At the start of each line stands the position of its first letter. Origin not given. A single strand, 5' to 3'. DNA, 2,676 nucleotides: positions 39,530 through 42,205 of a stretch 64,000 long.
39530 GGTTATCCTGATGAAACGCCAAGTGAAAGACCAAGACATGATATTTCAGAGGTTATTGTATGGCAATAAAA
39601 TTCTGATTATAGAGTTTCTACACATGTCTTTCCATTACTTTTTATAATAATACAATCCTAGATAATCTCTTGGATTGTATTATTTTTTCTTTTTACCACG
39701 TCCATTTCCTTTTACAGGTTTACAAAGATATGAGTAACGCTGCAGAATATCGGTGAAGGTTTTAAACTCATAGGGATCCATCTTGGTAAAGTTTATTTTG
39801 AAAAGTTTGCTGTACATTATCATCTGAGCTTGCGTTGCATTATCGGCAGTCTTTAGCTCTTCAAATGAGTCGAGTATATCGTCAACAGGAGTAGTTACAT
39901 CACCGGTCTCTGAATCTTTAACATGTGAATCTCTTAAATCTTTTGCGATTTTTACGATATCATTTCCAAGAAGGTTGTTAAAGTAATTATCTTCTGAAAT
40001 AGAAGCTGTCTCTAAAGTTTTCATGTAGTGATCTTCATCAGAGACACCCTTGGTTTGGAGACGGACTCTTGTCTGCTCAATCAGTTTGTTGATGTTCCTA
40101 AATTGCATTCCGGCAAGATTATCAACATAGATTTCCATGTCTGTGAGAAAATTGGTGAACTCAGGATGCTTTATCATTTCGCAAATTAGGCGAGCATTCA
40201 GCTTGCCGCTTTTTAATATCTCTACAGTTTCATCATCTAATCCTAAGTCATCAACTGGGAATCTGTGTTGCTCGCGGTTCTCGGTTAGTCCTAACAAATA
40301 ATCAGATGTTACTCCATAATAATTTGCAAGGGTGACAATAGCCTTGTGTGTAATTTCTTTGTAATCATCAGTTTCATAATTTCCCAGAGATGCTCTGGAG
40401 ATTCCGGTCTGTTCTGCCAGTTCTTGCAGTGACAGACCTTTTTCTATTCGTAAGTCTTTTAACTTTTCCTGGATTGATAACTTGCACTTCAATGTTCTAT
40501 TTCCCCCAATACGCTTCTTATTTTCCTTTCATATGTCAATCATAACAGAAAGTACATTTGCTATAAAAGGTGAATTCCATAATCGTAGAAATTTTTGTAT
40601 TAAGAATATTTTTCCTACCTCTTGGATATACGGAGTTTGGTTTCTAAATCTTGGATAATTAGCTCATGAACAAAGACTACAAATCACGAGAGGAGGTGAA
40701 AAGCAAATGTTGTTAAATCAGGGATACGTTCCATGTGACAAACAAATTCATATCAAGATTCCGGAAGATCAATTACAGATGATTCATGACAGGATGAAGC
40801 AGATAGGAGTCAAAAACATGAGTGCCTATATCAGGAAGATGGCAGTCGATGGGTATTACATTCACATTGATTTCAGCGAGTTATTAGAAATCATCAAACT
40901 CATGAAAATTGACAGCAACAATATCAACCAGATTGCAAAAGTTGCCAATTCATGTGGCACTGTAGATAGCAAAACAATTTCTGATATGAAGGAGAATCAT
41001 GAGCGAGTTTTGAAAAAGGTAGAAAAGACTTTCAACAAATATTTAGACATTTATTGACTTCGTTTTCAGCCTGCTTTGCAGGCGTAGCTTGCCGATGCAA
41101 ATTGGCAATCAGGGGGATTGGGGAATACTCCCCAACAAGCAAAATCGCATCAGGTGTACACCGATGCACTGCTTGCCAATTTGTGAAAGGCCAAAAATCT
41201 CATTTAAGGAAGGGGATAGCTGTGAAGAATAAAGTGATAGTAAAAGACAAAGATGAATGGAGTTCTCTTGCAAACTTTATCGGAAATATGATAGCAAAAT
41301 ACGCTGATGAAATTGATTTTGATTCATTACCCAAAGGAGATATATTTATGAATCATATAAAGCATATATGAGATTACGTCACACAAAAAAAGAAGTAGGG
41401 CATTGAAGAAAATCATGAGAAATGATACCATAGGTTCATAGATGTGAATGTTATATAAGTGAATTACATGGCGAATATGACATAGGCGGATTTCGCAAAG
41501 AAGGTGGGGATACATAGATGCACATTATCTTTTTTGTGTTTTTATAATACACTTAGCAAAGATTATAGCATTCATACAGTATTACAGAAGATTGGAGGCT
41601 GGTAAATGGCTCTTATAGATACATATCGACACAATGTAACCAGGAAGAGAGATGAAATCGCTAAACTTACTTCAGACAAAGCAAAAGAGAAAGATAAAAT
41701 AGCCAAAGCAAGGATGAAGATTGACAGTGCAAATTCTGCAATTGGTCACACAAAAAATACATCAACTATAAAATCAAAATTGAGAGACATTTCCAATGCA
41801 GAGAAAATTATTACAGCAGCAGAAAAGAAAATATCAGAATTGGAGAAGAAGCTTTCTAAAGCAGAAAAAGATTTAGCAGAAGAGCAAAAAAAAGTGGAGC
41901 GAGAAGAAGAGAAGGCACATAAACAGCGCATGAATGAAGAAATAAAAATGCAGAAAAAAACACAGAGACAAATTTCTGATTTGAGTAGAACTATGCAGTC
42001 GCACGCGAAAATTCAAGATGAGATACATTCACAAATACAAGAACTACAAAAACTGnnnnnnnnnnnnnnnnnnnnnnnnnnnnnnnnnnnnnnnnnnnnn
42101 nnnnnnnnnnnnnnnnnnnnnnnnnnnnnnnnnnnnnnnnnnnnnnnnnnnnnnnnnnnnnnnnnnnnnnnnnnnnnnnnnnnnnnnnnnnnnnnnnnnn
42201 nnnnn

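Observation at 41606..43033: Standalone coiled-coil/CHAT (caspase-like) protein paired with an XRE regulator inside a mobile island: candidate abortive-infection or defence effector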

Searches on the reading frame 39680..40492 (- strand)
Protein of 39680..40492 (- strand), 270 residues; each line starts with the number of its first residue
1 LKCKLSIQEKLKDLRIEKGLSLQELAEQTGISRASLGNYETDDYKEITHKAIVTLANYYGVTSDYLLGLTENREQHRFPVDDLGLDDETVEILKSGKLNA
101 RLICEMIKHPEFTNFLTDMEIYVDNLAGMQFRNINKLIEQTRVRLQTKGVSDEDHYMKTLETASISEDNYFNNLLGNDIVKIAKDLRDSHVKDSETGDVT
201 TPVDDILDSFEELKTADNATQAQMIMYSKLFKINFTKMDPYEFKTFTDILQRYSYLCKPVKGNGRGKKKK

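Call 3: search_protein_families(library=pfam, proteins=[window:39680-40492:-], max_evalue=1)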
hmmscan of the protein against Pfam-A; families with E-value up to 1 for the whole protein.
window:39680-40492:- (270 aa): 13 families
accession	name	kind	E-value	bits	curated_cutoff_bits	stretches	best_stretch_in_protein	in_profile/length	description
PF01381.28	HTH_3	-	4.8e-12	46.2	23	1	11-66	1-55/55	Helix-turn-helix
PF12844.13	HTH_19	-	2e-11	44.1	30.2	1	9-67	2-59/64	Helix-turn-helix domain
PF13560.12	HTH_31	-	3e-08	34.3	27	1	10-62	5-57/64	Helix-turn-helix domain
PF13443.12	HTH_26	-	8e-08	32.9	22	1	10-62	1-53/63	Cro/C1-type HTH DNA-binding domain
PF13413.12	HTH_25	-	2.8e-06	27.5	24.6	1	11-52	2-43/62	Helix-turn-helix domain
PF08279.18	HTH_11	-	0.044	14.1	25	1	14-35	9-31/55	HTH domain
PF09339.16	HTH_IclR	-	0.052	13.8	22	1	18-35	17-34/52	IclR helix-turn-helix domain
PF21291.3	CYNS_N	-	0.087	13.2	27.1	1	8-34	5-31/69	Cyanate hydratase, N-terminal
PF17330.7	SWC7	-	0.14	12.6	25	0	44-59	59-74/98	SWR1 chromatin-remodelling complex, sub-unit Swc7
PF02796.21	HTH_7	-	0.15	12.6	23.8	1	15-36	17-38/45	Helix-turn-helix domain of resolvase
PF07022.19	Phage_CI_repr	-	0.16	12.8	22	1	23-67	16-58/65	Bacteriophage CI repressor helix-turn-helix domain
PF04545.22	Sigma70_r4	-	0.16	11.9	24.1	1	14-33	15-34/50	Sigma-70, region 4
PF08281.18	Sigma70_r4_2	-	0.17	12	25.7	1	15-36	22-43/54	Sigma-70, region 4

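Call 4: search_protein_families(library=padloc, proteins=[window:39680-40492:-], max_evalue=1)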
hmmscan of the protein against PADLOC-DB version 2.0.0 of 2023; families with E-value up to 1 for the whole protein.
window:39680-40492:- (270 aa): 13 families
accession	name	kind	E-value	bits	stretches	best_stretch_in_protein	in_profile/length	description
PDLC04142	capH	-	1.4e-11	43.4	1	7-145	7-91/103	capH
PDLC02926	HTH_VI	-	1.5e-07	29.5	1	7-76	2-70/92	-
PDLC03954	RmrA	-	1.6e-06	25.3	1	9-72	13-75/380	-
PDLC03945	RmrA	-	1.8e-06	25.4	1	9-105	5-100/394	-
PDLC03947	RmrA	-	1.9e-05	21.7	1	6-67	11-71/383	-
PDLC03952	RmrA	-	0.00022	18.2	1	4-56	20-71/395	-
PDLC03951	RmrA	-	0.00038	17.6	1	9-75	11-76/400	-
PDLC03949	RmrA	-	0.00038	17.4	1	10-67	6-62/363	-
PDLC03944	RmrA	-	0.0019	15.4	1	9-66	9-65/384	-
PDLC03664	Control_protein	-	0.0083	14.6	1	9-53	16-59/74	control protein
PDLC03953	RmrA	-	0.0091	13.3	1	7-165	6-161/373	-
PDLC04133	mad1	-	0.016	13.5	1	18-40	4-26/60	mads_1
PDLC03671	Control_protein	-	0.043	12.1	1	4-58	12-65/84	control protein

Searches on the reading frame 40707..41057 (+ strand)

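Call 3: search_protein_families(library=pfam, proteins=[window:40707-41057:+], max_evalue=1)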
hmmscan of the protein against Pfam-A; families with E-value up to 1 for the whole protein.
window:40707-41057:+ (116 aa): 2 families
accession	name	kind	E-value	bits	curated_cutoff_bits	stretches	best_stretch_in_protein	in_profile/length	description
PF21983.2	NikA-like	-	2.4e-08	34.4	27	1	11-79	4-71/72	Mobilization protein NikA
PF05713.17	MobC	-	1.2e-06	29.3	23.2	1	70-107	8-44/45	Bacterial mobilisation protein (MobC)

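Call 4: search_protein_families(library=padloc, proteins=[window:40707-41057:+], max_evalue=1)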
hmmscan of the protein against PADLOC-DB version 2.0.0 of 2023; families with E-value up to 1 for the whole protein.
window:40707-41057:+ (116 aa): 0 families

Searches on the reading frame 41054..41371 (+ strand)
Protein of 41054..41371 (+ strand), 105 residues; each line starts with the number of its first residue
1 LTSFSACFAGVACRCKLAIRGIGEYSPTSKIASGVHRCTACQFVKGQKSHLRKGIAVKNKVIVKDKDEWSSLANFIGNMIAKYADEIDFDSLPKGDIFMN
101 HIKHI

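Call 3: search_protein_families(library=pfam, proteins=[window:41054-41371:+], max_evalue=1)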
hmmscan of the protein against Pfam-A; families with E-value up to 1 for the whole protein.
window:41054-41371:+ (105 aa): 1 family
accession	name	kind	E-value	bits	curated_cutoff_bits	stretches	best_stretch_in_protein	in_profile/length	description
PF03831.20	YjdM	-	0.083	13.2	23.2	1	44-68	23-47/69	PhnA domain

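Call 4: search_protein_families(library=padloc, proteins=[window:41054-41371:+], max_evalue=1)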
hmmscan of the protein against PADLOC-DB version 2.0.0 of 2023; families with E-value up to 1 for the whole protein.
window:41054-41371:+ (105 aa): 0 families

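Call 6: search_protein_families(library=ncbifam, proteins=[window:41054-41371:+], max_evalue=1)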
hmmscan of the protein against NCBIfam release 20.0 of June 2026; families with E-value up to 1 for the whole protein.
window:41054-41371:+ (105 aa): 0 families

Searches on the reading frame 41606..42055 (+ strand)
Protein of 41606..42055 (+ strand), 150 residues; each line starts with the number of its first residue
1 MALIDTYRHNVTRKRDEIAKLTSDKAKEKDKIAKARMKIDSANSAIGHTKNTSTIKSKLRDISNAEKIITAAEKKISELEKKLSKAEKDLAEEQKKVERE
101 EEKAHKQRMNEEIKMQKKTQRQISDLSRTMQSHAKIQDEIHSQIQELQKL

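Call 30: find_homologous_proteins(query=window:41606-42055:+, max_evalue=0.00001)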
Query window:41606-42055:+ (150 aa): 8 proteins with E <= 0.00001 among 102 candidates.
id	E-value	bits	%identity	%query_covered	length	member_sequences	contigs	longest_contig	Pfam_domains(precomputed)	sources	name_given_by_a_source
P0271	3.9e-38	148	59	100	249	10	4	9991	-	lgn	-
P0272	4.1e-34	135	59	91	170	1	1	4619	-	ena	-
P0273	4.3e-27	113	70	65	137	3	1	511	-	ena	-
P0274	3.1e-25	107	85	49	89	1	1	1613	-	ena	-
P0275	3.3e-24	103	43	100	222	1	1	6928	-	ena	-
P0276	3.1e-21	94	79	45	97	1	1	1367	-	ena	-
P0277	6.2e-11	60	68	36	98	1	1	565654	-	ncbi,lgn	-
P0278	5.4e-7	48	79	28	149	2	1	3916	-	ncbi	-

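Call 56: search_protein_families(library=padloc, alignment_id=A5, max_evalue=0.001)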
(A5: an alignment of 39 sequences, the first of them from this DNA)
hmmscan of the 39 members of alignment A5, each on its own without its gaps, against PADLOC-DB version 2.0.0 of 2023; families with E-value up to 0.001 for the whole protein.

A. member 1, seq(148 aa): 1 family
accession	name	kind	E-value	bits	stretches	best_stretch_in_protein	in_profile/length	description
PDLC05062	PDC-S66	-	6.2e-17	60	1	4-138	3-137/282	-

B. families by the number of members that match (of 39 scanned): 7 families
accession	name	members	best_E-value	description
PDLC05062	PDC-S66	39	4.2e-24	-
PDLC00589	JetC3|JetC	1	0.0003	DUF3584 domain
PDLC03863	LmuB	1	0.00039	-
PDLC00553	JetC2|JetC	1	0.00041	DUF3584 domain; MukB-like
PDLC03859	LmuB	1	0.00055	-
PDLC00551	JetC2|JetC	1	0.00092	DUF3584 domain; MukB-like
PDLC03865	LmuB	1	0.00099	-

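Call 57: find_homologous_proteins(query=A5, max_evalue=0.001)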
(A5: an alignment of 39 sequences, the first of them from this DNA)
Query A5 (39 sequences) (148 aa, profile of the alignment): 13 proteins with E <= 0.001 among 6876 candidates.
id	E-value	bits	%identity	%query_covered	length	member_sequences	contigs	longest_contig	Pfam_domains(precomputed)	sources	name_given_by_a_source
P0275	1.6e-39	153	43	100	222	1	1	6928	-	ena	-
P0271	1.3e-30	124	59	100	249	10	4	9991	-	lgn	-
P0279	5.7e-30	122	29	87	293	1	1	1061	PF13676.12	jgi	jgi:DNA repair exonuclease SbcCD ATPase subunit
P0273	3.4e-23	100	70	66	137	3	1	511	-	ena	-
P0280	1.2e-19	88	29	80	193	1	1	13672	-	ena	-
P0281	2.0e-19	88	28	80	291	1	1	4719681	PF01582.26,PF13676.12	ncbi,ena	-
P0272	1.5e-18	85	59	91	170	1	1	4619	-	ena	-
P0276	6.2e-15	73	79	45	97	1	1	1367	-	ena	-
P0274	2.2e-14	71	85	49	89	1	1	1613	-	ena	-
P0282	3.3e-14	71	32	45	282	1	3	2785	PF01582.26,PF13676.12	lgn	-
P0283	1.2e-13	69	-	-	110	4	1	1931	-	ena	-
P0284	1.0e-12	66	75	43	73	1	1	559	-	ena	-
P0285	7.2e-4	37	27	72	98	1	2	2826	-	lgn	-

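Call 58: search_protein_families(library=padloc, proteins=[P0279, P0281, P0282, P0280, P0283], max_evalue=0.001)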
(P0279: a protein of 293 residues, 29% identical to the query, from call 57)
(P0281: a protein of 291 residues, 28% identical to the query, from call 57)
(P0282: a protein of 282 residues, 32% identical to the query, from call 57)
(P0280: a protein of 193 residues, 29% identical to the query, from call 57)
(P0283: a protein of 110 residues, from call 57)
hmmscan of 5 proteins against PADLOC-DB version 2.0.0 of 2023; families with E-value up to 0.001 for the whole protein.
P0279 (293 aa): 3 families
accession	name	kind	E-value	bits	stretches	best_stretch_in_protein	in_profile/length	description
PDLC05062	PDC-S66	-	9.1e-47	157.8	1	1-255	1-239/282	-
PDLC02962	RT-TIR_XII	-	4.1e-06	23.9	1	84-255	271-437/478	single gene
PDLC00417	ThsB1|ThsB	-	6.1e-05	20.7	1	158-256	165-259/303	TIR-like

P0281 (291 aa): 17 families
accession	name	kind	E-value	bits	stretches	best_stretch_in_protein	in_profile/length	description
PDLC05062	PDC-S66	-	9e-109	361.3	1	1-289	1-280/282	-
PDLC00417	ThsB1|ThsB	-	1.3e-40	137.7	1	156-288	165-298/303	TIR-like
PDLC00424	ThsB1|ThsB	-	9.6e-20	69.4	1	153-288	97-231/234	TIR-like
PDLC02962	RT-TIR_XII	-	2.4e-16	57.7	1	135-289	323-476/478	single gene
PDLC02961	RT-TIR_XII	-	9.4e-16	55.8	1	152-290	342-473/475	single gene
PDLC02421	Aga_TIR-PNTD1-PNTD2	-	4.7e-10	37.1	1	160-233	6-80/430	Class I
PDLC02403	Aga_TIR-PNTD1-PNTD2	-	5.5e-10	36.9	1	160-224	5-70/443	Class I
PDLC03957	bSEFIR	-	3.9e-09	34.8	1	157-220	38-103/412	-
PDLC02400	Aga_TIR-PNTD1-PNTD2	-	1.8e-06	24.6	1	138-249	166-281/639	Class I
PDLC03015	TIR-NLR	-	3.6e-06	24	1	160-251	4-91/824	-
PDLC02416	Aga_REase-TIR-PNTD1-PNTD2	-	2.4e-05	21.2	1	146-211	144-208/572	Class I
PDLC00727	Effector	-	0.00016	18.3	1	118-210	138-229/590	TIR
PDLC03859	LmuB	-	0.00027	18.3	1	7-128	352-471/611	-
PDLC00422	ThsB1|ThsB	-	0.00028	18.5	1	151-193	34-75/194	TIR-like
PDLC03825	spbK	-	0.00036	18.1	1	24-170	25-161/308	-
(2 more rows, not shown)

P0282 (282 aa): 9 families
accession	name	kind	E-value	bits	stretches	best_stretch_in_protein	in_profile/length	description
PDLC05062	PDC-S66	-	8.2e-100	331.9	1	1-278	1-280/282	-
PDLC00417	ThsB1|ThsB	-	2e-43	147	1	146-277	166-298/303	TIR-like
PDLC00424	ThsB1|ThsB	-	1.2e-16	59.3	1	124-276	79-230/234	TIR-like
PDLC02962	RT-TIR_XII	-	2e-13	48.1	1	141-259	340-458/478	single gene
PDLC02961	RT-TIR_XII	-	3.3e-11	40.8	1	113-263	314-458/475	single gene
PDLC02421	Aga_TIR-PNTD1-PNTD2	-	4.9e-10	37.1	1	150-221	7-79/430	Class I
PDLC02403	Aga_TIR-PNTD1-PNTD2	-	1e-09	36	1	150-214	6-71/443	Class I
PDLC03957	bSEFIR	-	5.5e-06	24.4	1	148-211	40-105/412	-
PDLC03015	TIR-NLR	-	0.00027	17.8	1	148-221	3-74/824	-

P0280 (193 aa): 1 family
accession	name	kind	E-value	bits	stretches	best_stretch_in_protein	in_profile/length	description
PDLC05062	PDC-S66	-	3.1e-37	126.5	1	1-181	1-168/282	-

P0283 (110 aa): 1 family
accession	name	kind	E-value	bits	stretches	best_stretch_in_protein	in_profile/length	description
PDLC05062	PDC-S66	-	3.8e-20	70.5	1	1-100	1-100/282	-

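Call 60: find_encoding_contigs(protein=P0281, flank=7000, max_places=3)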
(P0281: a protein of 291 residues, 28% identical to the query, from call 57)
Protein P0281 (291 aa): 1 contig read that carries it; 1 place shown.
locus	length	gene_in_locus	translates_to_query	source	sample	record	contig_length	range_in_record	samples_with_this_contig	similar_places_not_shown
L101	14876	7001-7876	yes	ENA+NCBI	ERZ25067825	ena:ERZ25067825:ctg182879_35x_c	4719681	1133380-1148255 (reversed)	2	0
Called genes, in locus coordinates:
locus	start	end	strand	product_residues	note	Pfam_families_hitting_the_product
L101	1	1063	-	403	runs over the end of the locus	-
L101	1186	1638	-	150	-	-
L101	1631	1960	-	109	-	-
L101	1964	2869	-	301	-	-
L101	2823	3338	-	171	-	-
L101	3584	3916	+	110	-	PF13560:HTH_31 (weak), PF01381:HTH_3 (weak)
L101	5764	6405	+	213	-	-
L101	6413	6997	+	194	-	-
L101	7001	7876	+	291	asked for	PF01582:TIR, PF13676:TIR_2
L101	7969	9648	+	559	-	PF12161:HsdM_N, PF02384:N6_Mtase, PF07669:Eco57I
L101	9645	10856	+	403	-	PF01420:Methylase_S (weak)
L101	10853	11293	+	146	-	PF06296:RelE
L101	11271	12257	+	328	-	PF01381:HTH_3 (weak), PF10387:DUF2442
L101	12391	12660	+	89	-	PF06296:RelE (weak)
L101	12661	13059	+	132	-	PF01381:HTH_3, PF13560:HTH_31 (weak)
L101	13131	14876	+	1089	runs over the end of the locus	PF04313:HSDR_N, PF04851:ResIII, PF18766:SWI2_SNF2, PF22679:T1R_D3-like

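Call 98: predict_structure(alignment_id=A6)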
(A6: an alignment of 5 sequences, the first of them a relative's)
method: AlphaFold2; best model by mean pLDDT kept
length: 291 residues; sequences in the alignment: 5
mean_pLDDT: 72.7   pTM: 0.40
mean pLDDT of the five models: 72.7, 72.1, 71.7, 71.5, 66.0
residues with pLDDT >= 90: 90; 70-90: 85; 50-70: 64; < 50: 52
segments of 3 or more residues with pLDDT < 50: 143-155, 227-241, 251-274
pLDDT, mean of each block of 10 residues (from residue 1): 88 96 95 93 84 88 93 95 96 94 91 89 81 64 39 56 73 79 78 61 69 70 51 38 55 33 34 57 67 51
secondary structure, 60 per line:
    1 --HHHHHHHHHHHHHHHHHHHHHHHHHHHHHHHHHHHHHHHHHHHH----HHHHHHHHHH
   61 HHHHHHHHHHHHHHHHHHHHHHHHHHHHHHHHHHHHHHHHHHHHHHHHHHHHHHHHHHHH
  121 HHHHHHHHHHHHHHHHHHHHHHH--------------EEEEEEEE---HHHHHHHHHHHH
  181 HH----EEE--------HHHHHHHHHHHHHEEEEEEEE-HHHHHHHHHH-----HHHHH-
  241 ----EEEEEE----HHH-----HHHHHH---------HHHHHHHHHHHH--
elements in order: H3-46 H51-143 E158-165 H169-182 E187-189 H198-210 E211-218 H220-229 H235-239 E245-250 H263-268 H278-289
